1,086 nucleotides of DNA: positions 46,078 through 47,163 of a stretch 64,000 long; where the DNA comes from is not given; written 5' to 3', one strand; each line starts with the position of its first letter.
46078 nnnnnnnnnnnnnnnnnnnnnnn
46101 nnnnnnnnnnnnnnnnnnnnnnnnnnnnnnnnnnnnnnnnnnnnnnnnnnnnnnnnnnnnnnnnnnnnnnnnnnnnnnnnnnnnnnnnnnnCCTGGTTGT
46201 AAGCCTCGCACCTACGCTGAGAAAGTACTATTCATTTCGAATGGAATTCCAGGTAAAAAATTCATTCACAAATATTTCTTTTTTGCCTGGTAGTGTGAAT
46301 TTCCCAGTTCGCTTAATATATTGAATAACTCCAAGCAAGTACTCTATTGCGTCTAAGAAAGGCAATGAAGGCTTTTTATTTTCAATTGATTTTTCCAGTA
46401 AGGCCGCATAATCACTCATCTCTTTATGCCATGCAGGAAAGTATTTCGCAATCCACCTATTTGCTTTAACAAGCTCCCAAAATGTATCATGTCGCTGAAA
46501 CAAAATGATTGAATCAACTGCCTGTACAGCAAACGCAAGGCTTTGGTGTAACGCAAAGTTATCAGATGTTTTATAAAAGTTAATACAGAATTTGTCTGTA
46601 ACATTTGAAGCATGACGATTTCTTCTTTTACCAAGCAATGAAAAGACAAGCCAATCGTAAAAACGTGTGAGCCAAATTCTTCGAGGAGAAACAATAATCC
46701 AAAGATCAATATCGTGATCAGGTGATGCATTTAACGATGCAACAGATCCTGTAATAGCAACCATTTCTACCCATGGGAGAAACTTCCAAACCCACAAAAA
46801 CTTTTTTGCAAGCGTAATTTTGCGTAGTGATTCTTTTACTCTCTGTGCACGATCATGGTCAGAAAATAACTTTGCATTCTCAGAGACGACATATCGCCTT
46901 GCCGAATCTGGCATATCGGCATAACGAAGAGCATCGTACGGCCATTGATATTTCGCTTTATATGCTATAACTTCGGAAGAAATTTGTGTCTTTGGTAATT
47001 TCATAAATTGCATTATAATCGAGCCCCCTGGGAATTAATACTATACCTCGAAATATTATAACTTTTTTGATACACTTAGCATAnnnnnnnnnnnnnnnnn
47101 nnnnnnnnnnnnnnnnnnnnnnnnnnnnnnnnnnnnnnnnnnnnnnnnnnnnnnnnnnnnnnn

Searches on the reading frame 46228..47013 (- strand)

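Call 7: search_protein_families(library=pfam, proteins=[window:46228-47013:-], max_evalue=0.01)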
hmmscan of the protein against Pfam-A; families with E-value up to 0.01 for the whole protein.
window:46228-47013:- (261 aa): 2 families
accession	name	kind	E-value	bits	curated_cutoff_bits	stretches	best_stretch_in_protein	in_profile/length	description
PF01909.29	NTP_transf_2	-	0.0029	18.4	21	1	77-111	13-43/93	Nucleotidyltransferase domain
PF18765.7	Polbeta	-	0.008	16.8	26.9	0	82-116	13-43/93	Polymerase beta, Nucleotidyltransferase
